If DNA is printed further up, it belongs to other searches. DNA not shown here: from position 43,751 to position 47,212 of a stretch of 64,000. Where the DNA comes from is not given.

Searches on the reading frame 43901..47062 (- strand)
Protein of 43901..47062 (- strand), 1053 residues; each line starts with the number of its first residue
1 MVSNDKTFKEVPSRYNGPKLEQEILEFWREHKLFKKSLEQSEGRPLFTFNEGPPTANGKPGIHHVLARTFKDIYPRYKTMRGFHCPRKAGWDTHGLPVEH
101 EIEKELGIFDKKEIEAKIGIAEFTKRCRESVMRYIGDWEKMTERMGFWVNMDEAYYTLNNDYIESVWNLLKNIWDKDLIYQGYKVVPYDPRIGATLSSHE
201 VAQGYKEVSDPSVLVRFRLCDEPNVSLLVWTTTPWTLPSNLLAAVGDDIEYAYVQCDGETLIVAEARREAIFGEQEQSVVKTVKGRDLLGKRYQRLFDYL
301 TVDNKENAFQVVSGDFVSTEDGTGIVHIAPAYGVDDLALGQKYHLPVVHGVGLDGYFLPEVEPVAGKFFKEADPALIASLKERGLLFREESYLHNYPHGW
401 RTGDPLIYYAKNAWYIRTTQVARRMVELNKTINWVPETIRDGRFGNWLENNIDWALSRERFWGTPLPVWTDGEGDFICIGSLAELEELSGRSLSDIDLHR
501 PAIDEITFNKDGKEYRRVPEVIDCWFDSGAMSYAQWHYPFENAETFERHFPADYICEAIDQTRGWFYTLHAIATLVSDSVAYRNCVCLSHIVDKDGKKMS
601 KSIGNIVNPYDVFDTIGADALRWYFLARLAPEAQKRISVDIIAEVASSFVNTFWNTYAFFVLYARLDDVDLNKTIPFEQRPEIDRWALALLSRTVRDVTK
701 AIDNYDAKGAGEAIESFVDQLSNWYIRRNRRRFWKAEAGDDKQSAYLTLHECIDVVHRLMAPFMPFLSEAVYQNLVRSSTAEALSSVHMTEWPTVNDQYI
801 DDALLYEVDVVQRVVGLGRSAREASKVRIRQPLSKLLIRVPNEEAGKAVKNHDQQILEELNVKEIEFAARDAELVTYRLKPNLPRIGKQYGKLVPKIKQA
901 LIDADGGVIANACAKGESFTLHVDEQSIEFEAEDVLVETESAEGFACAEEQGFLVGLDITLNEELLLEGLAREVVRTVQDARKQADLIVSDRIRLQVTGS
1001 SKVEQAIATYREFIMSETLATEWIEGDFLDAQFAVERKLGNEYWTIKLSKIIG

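Call 10: find_related_loci(query=window:43904-47062:-, collection=genome_contigs, flank=3000)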
Query window:43904-47062:- (1053 aa) in genome_contigs; peptide patterns used: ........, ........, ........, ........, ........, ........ (x = any residue, [..] = any of these).
600 stretches matched a pattern (row limit reached: there are more); 600 encode a relative of the query (tblastn E <= 1e-3); the best 80 are kept; 80 distinct loci.
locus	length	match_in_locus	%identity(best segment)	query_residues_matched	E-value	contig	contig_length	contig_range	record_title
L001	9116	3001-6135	75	3-1050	0e+0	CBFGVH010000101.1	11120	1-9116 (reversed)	MAG TPA_asm: uncultured Gammaproteobacteria bacterium isolate SRR17295757_binner13_Refined_112 genome assembly, contig:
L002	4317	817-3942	73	7-1051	0e+0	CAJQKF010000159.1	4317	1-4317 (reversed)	MAG: uncultured Gammaproteobacteria bacterium isolate 0.2_20180511_Bin_32_1 genome assembly, contig: c_000000031137, who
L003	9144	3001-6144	71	1-1050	0e+0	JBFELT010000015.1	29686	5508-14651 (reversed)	MAG: Woeseiaceae bacterium isolate Mix_mud02.2020.12.58 k141_888961_length_29686_cov_11.2010, whole genome shotgun seque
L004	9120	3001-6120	73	7-1049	0e+0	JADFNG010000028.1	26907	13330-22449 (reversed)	MAG: Proteobacteria bacterium isolate B61T3L11 B61T3L11_NODE1325, whole genome shotgun sequence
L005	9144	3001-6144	70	1-1050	0e+0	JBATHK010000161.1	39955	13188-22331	MAG: Woeseiaceae bacterium isolate MFD10301_ilm_asm_bin15 k127_116146, whole genome shotgun sequence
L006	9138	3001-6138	70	8-1050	0e+0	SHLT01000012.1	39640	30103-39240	MAG: Chromatiales bacterium isolate GroopM.bin_14 NODE_103_length_39640_cov_11.559783, whole genome shotgun sequence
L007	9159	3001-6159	69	1-1050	0e+0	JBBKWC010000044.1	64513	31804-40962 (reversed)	MAG: Woeseiaceae bacterium isolate metabat_bins.32 k119_2191547, whole genome shotgun sequence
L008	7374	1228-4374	69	3-1051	0e+0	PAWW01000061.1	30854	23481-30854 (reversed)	MAG: Acidiferrobacteraceae bacterium isolate SAT1331 164018, whole genome shotgun sequence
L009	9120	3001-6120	69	8-1050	0e+0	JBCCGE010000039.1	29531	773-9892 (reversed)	MAG: Pseudomonadota bacterium isolate P01_B01_bin.36 k141_3960647_length_29531_cov_10.9389, whole genome shotgun sequenc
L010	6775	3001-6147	70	4-1053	0e+0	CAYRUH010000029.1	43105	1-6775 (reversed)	MAG TPA_asm: uncultured Woeseiaceae bacterium isolate SRP141376_co3_266 genome assembly, contig: NODE_2180_length_43105_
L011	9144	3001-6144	70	7-1050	0e+0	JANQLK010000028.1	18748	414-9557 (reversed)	MAG: Woeseiaceae bacterium isolate PL25a_bin.57 k99_1489649, whole genome shotgun sequence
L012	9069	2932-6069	65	1-1050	0e+0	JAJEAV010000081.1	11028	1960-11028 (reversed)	MAG: Gammaproteobacteria bacterium isolate jk18x7bins.8 k141_70836, whole genome shotgun sequence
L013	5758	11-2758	71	133-1050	0e+0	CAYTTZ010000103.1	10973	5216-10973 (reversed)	MAG TPA_asm: uncultured Woeseiaceae bacterium isolate SRP155585_co2_238 genome assembly, contig: NODE_4353_length_10973_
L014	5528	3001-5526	72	7-843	0e+0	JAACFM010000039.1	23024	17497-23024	MAG: Gammaproteobacteria bacterium isolate bin.87 scaffold_944, whole genome shotgun sequence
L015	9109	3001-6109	72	8-1047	0e+0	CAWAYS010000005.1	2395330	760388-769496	MAG: uncultured Gammaproteobacteria bacterium isolate MFD05684.bin.2.281 genome assembly, contig: contig_33078, whole ge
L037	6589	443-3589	48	8-1053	0e+0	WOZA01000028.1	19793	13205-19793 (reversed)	MAG: Anaerolineaceae bacterium isolate WOFB12 NODE_1056_length_19793_cov_26.906525, whole genome shotgun sequence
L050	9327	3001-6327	45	8-1053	0e+0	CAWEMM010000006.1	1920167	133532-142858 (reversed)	MAG: uncultured Chloroflexia bacterium isolate MFD02979.bin.2.155 genome assembly, contig: contig_22357, whole genome sh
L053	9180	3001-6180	47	6-1053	0e+0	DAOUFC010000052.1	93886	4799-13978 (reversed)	MAG TPA_asm: Flexilinea sp. isolate O2D_20 k93_1111593, whole genome shotgun sequence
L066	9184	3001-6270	45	2-1053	0e+0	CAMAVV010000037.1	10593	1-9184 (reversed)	MAG: Thermoflexus hugenholtzii JAD2 isolate MaH-09apr19-93 genome assembly, contig: MaH-09apr19-C15853, whole genome sho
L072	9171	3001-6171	46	2-1053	0e+0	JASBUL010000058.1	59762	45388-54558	MAG: Oceanococcus sp. isolate BWSM_70 k141_2060452, whole genome shotgun sequence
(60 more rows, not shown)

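Call 22: find_encoding_contigs(protein=window:43901-47062:-, flank=1000, max_places=4)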
Protein window:43901-47062:- (1053 aa): no gene with exactly this product is on record in the collection.

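Call 23: search_protein_families(library=ncbifam, proteins=[window:43901-47062:-], max_evalue=0.00001)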
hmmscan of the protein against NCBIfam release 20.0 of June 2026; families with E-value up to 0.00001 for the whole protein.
window:43901-47062:- (1053 aa): 16 families
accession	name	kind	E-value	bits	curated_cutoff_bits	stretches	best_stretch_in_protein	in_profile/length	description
TIGR00392.1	ileS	equivalog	1.6e-290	966.2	621.4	1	11-849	2-860/861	isoleucine--tRNA ligase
NF000257.1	MupA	exception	2.1e-256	853.4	1900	1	21-1019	9-994/1024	mupirocin-resistant isoleucine--tRNA ligase MupA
NF000258.1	MupB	exception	2.4e-244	813.6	1900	1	21-998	9-980/1033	mupirocin-resistant isoleucine--tRNA ligase MupB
TIGR00422.1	valS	equivalog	1.8e-125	420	612.1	1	12-876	2-794/863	valine--tRNA ligase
NF009687.0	PRK13208.1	equivalog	3.1e-115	386.2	738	2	291-874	234-795/801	valine--tRNA ligase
NF004349.1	PRK05729.1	equivalog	7.4e-108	361.9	704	1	13-871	2-773/860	valine--tRNA ligase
NF040702.1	ileS_w_GNAT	exception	5.4e-96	322.3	1999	2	272-803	462-982/1100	isoleucine--tRNA ligase, N-acetyltransferase domain-containing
NF011492.0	PRK14900.1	equivalog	6.6e-73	246.1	1783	2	250-867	209-798/1044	valine--tRNA ligase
NF000540.1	alt_ValS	exception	9.3e-65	219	900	2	291-854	250-815/827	valine--tRNA ligase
NF008957.0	PRK12300.1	subfamily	1.1e-44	152.7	677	2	546-854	574-848/946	leucine--tRNA ligase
TIGR00395.1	leuS_arch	equivalog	9.5e-36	123.2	648.5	2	401-841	432-832/938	leucine--tRNA ligase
TIGR00396.1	leuS_bact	equivalog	3.4e-24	85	548.4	2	17-213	3-181/843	leucine--tRNA ligase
TIGR00398.1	metG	equivalog_domain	1.3e-23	83.6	336.35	1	521-780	247-506/530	methionine--tRNA ligase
NF001100.0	PRK00133.1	equivalog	4.7e-18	65.1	587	1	402-777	178-504/676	methionine--tRNA ligase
NF008900.0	PRK12267.1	equivalog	1.1e-16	60.5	598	1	521-793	224-495/648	methionine--tRNA ligase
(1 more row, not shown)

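Call 48: list_cluster_members(proteins=[P0001, P0002, window:43901-47062:-])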
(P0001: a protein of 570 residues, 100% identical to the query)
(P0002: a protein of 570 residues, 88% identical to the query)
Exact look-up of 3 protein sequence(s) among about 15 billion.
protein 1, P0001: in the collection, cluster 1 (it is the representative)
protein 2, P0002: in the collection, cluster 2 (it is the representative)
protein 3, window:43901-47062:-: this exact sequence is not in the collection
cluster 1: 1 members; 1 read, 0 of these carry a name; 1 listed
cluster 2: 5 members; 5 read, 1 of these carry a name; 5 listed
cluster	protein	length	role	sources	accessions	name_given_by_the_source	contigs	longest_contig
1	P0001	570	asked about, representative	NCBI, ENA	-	-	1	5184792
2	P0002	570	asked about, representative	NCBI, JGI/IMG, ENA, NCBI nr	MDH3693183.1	MAG: bifunctional sulfate adenylyltransferase/adenylylsulfate kinase [Gammaproteobacteria ... | bifunctional sulfate adenylyltransferase/adenylylsulfate kinase [Gammaproteobacteria ...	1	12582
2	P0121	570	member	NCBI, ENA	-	-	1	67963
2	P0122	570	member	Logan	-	-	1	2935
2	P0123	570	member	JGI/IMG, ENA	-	-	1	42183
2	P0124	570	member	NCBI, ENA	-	-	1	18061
